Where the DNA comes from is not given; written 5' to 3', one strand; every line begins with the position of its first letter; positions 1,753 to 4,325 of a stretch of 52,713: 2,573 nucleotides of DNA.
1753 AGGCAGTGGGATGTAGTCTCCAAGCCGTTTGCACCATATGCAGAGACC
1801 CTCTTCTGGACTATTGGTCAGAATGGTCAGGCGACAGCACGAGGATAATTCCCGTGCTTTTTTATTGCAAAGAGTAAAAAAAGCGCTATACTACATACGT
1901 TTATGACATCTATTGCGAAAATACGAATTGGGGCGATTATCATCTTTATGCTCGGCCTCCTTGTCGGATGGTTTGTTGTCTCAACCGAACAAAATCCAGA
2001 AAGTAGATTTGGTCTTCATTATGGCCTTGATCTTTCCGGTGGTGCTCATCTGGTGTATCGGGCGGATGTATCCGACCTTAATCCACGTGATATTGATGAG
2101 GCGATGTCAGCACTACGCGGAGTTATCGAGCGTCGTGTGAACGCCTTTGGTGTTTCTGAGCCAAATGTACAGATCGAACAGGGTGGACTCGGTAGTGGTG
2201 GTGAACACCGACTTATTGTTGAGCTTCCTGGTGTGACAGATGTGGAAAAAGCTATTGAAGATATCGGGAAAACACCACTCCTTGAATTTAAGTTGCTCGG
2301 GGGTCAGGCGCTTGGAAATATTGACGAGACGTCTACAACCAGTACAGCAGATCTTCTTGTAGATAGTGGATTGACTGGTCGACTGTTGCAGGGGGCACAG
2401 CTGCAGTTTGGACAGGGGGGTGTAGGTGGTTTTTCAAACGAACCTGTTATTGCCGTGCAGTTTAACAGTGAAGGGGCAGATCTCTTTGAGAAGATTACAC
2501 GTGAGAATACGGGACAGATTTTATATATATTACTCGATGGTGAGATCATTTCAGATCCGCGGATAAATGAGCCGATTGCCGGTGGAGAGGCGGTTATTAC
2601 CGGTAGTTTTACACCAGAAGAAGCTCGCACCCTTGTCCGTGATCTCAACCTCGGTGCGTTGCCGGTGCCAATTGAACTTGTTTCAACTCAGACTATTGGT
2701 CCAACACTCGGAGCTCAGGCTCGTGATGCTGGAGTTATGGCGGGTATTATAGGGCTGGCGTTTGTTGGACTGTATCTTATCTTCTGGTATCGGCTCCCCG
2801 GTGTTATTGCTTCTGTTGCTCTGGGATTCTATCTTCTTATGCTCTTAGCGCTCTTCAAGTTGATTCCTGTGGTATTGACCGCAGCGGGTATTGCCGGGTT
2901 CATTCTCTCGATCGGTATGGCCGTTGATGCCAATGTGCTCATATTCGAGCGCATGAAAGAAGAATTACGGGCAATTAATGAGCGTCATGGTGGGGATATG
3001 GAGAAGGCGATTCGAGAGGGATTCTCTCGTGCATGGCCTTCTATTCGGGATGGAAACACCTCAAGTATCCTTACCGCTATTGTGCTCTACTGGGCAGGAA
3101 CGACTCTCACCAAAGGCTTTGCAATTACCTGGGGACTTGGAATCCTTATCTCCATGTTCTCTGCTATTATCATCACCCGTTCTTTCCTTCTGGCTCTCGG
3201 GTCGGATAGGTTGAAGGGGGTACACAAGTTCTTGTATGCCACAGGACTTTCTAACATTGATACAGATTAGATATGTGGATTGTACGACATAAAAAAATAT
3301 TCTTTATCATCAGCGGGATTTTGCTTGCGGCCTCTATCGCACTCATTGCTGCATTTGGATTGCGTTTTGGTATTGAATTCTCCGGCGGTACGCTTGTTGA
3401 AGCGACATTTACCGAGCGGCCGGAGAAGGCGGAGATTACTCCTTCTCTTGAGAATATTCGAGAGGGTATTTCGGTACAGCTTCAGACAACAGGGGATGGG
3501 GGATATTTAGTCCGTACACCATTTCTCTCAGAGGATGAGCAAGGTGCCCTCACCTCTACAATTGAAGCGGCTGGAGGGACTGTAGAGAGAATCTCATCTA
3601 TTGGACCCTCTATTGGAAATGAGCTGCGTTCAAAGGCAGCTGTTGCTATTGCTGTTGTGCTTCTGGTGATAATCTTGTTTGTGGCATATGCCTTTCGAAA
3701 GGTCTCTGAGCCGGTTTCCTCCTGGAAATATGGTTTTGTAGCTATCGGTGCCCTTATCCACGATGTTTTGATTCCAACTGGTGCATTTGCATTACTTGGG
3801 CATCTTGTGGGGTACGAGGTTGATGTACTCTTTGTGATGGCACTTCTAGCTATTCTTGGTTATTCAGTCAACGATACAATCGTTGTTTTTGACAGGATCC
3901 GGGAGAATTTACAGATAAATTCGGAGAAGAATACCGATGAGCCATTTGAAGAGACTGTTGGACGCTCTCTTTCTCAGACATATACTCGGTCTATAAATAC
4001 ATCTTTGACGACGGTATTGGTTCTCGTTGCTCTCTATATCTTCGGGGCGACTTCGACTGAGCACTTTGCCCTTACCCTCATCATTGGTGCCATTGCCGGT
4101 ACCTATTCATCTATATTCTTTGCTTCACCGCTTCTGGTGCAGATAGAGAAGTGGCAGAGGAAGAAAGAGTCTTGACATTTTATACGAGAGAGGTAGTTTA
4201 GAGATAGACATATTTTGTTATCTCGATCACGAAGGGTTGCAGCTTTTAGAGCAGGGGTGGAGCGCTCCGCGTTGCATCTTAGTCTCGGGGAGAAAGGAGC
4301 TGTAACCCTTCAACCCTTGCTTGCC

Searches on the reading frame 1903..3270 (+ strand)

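Call 69: search_protein_families(library=pfam, proteins=[window:1903-3270:+], max_evalue=0.00001)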
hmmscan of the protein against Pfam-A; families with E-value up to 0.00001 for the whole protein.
window:1903-3270:+ (455 aa): 4 families
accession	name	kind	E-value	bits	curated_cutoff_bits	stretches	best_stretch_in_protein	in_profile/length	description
PF22599.2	SecDF_P1_head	-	1.3e-24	86.8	27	1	156-255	20-114/114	SecDF, P1 head subdomain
PF02355.23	SecD_SecF_C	-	1.6e-16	60.7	20.5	1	257-433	13-187/189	Protein export membrane protein SecD/SecF, C-terminal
PF21760.3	SecD_1st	-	2.6e-16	59.2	27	1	71-132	4-58/60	Protein translocase subunit SecDF, P1 domain, N-terminal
PF03176.21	MMPL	-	2.4e-06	27.2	20.5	1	300-435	176-305/333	MMPL family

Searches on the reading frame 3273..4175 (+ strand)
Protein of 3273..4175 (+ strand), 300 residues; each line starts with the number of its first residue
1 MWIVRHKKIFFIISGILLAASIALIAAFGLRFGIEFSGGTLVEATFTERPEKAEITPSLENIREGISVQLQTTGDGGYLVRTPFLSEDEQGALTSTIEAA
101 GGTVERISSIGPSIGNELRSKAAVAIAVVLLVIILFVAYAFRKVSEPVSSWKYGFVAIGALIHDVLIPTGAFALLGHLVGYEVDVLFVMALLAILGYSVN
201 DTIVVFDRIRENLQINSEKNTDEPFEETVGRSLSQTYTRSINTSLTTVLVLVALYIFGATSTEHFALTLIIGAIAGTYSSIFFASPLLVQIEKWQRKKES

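Call 69: search_protein_families(library=pfam, proteins=[window:3273-4175:+], max_evalue=0.00001)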
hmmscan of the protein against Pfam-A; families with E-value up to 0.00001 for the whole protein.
window:3273-4175:+ (300 aa): 2 families
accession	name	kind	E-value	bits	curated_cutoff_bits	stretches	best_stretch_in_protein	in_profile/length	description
PF02355.23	SecD_SecF_C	-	7e-54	182.5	20.5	1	104-293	15-188/189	Protein export membrane protein SecD/SecF, C-terminal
PF07549.19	Sec_GG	-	4.3e-06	26.5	20.3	0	24-47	2-25/28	SecD/SecF GG Motif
